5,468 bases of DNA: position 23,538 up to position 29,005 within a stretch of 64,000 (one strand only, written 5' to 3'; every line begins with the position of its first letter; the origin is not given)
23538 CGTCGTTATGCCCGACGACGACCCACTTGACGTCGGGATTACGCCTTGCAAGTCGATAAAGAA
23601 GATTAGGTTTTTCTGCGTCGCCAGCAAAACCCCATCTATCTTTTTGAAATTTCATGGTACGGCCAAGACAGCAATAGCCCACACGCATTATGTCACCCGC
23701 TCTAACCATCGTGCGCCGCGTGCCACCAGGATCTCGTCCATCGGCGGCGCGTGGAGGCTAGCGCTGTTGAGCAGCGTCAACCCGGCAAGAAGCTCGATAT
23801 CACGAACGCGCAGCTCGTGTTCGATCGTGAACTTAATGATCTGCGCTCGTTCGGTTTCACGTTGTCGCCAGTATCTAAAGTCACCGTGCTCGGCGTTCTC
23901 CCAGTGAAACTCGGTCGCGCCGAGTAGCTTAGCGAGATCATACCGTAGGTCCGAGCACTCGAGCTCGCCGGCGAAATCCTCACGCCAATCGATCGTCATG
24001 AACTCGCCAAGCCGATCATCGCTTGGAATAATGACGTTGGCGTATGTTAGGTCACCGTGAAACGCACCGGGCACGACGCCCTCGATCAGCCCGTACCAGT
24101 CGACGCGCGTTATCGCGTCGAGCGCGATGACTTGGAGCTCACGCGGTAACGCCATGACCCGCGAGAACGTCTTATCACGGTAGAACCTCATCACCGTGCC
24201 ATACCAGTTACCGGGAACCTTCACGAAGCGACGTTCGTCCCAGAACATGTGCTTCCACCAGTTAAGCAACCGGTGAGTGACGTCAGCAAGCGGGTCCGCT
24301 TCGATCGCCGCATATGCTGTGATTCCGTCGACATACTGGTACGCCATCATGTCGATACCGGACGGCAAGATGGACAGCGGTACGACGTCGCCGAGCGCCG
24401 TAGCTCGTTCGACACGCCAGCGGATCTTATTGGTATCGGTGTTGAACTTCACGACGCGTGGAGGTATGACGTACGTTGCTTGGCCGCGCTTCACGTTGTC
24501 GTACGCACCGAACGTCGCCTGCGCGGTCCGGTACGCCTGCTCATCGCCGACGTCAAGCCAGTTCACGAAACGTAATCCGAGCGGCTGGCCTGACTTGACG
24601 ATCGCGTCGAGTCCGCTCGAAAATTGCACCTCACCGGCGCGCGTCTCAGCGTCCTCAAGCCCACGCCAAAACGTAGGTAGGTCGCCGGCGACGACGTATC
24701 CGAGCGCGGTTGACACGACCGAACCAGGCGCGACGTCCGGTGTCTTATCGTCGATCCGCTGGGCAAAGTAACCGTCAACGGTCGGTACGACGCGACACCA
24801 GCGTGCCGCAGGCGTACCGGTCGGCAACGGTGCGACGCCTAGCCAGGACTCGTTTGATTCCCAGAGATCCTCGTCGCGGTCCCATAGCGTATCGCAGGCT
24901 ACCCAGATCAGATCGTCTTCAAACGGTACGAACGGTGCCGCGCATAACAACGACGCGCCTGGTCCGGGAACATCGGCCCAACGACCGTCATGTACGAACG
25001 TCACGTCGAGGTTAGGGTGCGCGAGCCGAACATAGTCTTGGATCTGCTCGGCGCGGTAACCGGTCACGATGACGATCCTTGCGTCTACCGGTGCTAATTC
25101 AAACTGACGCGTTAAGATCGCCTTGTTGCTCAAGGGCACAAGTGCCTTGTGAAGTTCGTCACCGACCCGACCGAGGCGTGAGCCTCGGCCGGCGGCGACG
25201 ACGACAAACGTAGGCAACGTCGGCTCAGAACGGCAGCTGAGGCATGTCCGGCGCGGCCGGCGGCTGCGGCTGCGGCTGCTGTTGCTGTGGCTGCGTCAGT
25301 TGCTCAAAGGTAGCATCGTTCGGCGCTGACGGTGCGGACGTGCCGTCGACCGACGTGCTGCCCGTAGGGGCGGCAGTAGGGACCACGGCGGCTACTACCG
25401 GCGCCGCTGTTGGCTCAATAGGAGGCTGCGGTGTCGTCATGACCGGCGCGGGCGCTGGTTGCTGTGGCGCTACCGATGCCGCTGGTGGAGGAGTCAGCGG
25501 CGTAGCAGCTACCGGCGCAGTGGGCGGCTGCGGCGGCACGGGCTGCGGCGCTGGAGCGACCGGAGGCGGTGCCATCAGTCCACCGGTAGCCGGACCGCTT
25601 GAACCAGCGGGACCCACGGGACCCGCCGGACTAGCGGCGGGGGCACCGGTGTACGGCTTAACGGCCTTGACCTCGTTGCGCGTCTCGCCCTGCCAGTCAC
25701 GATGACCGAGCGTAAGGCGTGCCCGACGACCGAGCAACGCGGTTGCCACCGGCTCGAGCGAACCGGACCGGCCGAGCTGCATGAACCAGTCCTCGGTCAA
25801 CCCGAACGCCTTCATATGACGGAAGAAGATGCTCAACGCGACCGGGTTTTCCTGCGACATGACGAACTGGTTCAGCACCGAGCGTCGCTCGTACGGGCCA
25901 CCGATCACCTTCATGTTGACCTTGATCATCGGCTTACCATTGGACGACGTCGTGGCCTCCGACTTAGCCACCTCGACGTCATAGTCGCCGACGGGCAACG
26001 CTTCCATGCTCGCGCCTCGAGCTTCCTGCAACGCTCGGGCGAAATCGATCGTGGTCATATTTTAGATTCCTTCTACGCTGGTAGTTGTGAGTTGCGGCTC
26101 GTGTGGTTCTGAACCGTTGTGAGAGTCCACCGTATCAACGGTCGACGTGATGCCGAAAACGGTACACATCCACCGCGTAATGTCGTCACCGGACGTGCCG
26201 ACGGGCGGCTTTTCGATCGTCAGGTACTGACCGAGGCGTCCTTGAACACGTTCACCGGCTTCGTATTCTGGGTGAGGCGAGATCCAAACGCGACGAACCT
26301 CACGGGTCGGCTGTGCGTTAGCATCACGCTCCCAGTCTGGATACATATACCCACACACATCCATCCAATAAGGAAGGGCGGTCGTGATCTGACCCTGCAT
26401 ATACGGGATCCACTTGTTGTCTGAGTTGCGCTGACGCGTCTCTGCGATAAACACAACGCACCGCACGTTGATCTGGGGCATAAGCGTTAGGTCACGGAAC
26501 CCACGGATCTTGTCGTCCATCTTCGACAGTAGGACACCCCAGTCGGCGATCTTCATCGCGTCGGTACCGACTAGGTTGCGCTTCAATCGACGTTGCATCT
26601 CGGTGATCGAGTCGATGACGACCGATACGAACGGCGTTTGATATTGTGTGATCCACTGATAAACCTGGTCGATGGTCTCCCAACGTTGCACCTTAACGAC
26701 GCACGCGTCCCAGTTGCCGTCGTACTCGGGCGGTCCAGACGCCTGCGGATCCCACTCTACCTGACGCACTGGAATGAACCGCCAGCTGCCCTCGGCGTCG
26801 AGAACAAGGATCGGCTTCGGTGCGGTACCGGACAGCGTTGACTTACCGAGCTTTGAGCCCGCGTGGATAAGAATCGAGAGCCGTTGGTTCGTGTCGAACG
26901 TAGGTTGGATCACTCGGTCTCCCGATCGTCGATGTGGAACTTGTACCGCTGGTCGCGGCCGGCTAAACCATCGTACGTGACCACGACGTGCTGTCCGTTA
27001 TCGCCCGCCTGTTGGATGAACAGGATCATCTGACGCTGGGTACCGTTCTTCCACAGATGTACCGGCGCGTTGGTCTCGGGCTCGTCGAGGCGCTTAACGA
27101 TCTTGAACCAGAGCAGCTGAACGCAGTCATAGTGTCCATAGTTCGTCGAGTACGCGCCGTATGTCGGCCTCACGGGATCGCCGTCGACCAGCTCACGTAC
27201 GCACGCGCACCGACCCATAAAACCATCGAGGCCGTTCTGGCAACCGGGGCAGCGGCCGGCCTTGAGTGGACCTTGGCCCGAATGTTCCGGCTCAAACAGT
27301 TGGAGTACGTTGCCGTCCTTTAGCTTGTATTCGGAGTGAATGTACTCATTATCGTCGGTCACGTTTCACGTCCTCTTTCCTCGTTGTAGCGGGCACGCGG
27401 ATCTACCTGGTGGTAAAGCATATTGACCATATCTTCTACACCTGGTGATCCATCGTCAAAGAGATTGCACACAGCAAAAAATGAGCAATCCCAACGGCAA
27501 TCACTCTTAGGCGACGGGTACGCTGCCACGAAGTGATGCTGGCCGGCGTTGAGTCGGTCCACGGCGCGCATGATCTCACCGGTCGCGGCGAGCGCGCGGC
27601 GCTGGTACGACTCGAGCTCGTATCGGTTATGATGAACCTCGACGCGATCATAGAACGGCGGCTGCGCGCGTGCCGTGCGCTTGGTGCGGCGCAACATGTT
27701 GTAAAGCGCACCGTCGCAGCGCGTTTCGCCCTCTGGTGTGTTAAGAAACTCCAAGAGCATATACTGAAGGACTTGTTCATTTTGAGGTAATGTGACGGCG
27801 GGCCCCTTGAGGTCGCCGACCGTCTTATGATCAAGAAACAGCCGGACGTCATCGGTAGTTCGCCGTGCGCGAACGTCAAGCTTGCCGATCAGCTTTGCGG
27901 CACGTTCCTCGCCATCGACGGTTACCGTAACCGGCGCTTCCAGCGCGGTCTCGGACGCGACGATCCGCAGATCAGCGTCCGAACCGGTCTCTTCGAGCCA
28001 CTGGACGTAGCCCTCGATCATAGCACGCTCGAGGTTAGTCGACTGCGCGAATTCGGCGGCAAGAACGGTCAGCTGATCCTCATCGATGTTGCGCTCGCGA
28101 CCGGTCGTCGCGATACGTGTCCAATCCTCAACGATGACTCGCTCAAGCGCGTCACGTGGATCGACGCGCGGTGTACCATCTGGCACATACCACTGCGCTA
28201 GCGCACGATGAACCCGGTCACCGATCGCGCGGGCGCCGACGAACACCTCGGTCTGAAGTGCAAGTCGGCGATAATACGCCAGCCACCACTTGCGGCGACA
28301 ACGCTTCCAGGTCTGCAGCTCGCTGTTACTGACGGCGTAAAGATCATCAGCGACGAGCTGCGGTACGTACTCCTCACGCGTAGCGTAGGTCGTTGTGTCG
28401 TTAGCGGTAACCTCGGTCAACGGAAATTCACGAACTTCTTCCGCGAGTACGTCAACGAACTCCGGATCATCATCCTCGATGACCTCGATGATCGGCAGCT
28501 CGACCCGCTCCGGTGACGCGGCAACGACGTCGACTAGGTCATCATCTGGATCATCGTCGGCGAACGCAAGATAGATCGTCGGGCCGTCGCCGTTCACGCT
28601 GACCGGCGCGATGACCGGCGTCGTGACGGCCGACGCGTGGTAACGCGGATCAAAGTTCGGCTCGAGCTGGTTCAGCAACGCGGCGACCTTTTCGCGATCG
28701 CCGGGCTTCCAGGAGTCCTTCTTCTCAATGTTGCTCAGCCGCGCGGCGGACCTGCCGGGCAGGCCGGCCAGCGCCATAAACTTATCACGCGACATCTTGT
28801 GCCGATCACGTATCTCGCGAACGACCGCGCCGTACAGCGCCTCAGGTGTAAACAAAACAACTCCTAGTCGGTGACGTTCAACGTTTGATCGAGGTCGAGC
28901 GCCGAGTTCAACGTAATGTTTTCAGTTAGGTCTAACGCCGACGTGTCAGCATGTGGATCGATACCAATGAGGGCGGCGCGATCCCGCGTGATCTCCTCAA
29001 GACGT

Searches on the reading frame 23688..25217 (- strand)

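Call 11: search_protein_families(library=phrogs, proteins=[window:23688-25217:-], max_evalue=0.00001)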
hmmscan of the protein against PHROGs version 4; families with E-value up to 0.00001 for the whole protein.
window:23688-25217:- (509 aa): 1 family
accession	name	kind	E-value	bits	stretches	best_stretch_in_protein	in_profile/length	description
phrog_4098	-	unknown function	5.3e-06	26.1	0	2-76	2-79/559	-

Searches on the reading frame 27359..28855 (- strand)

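Call 11: search_protein_families(library=phrogs, proteins=[window:27359-28855:-], max_evalue=0.00001)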
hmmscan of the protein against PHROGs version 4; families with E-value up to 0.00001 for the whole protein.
window:27359-28855:- (498 aa): 1 family
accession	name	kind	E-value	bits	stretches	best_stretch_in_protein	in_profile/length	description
phrog_1218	-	DNA, RNA and nucleotide metabolism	2.7e-30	106.8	1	172-394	7-212/364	exonuclease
